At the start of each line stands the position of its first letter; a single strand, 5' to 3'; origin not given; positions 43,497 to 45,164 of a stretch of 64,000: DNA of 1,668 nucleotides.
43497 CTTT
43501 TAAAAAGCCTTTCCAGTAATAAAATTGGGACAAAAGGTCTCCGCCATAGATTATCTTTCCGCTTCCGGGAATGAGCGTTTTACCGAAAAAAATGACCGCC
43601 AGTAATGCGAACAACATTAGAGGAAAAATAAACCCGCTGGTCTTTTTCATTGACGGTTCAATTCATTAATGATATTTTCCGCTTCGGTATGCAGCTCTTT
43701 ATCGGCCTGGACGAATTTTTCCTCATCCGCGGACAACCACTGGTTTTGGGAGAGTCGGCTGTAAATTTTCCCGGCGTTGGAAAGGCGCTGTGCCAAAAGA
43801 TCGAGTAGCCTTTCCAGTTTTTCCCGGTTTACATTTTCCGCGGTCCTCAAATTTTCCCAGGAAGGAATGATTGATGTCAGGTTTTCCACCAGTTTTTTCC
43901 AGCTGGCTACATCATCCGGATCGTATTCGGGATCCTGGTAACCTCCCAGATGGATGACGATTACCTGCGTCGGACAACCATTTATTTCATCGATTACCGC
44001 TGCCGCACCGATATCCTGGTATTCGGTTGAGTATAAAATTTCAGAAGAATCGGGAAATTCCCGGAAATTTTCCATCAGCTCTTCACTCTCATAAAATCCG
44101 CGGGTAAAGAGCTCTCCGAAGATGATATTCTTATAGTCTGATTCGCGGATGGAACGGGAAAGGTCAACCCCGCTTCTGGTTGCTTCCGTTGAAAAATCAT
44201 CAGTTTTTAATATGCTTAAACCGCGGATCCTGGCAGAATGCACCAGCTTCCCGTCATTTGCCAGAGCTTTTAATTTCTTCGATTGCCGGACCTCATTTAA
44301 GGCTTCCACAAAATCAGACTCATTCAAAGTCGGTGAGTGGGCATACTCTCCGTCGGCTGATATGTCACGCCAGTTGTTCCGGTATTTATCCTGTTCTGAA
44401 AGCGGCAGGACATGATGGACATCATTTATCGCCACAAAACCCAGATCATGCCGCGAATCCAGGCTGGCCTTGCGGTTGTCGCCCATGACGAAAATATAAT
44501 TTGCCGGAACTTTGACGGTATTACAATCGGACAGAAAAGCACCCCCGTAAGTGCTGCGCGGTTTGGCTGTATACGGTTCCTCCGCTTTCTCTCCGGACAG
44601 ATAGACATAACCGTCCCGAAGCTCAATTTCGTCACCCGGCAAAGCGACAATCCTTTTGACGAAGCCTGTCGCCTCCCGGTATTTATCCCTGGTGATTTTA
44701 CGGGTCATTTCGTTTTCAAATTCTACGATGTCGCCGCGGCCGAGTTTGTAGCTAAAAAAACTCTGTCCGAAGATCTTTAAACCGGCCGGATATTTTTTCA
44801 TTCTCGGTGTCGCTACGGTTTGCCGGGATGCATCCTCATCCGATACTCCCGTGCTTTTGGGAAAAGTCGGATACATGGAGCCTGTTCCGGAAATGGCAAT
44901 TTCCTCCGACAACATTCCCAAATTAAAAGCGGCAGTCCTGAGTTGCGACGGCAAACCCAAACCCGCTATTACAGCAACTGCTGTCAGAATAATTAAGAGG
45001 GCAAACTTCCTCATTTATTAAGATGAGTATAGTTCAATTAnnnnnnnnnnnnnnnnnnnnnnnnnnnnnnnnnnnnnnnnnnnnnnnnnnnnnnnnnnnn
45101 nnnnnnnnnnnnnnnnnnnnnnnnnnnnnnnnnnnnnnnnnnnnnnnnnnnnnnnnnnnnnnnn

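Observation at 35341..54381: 20-kb glycosylation supercluster with unusual density of GT-C-fold membrane glycosyltransferases fed by three polyprenyl-phosphate sugar synthases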

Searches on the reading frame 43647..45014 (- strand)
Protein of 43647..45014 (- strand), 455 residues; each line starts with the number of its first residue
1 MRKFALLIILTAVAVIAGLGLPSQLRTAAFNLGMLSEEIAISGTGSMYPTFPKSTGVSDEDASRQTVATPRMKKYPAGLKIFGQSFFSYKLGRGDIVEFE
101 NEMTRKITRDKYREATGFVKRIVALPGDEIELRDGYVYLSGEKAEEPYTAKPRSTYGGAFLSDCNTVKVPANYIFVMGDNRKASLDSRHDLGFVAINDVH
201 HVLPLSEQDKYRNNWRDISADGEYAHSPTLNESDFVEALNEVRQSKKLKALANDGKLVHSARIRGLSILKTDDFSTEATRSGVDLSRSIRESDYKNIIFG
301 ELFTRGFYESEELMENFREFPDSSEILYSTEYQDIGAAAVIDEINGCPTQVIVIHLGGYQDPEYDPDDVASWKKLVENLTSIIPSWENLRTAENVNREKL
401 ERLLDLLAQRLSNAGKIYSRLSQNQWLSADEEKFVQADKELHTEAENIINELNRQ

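Call 3: search_protein_families(library=pfam, proteins=[window:43647-45014:-], max_evalue=0.01)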
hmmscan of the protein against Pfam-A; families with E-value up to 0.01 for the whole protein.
window:43647-45014:- (455 aa): 1 family
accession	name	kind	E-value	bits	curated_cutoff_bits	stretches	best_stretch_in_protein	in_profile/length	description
PF10502.14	Peptidase_S26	-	3.4e-24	86.1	22.9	1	44-199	30-159/168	Signal peptidase, peptidase S26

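Call 17: search_protein_families(library=ncbifam, proteins=[window:43647-45014:-], max_evalue=0.01)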
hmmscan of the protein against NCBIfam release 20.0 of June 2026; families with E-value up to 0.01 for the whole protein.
window:43647-45014:- (455 aa): 4 families
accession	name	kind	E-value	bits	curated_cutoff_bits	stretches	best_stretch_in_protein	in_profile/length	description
TIGR02227.1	sigpep_I_bact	equivalog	2.1e-24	86.2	47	1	75-199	48-150/162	signal peptidase I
TIGR02771.1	TraF_Ti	equivalog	1.4e-06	28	100.25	1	117-202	83-164/171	conjugative transfer signal peptidase TraF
TIGR02909.1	spore_YkwD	subfamily_domain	0.00018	21.4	171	1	231-341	4-113/127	uncharacterized protein, YkwD family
NF008114.0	PRK10861.1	equivalog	0.00043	19.7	277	0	166-195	261-289/324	signal peptidase I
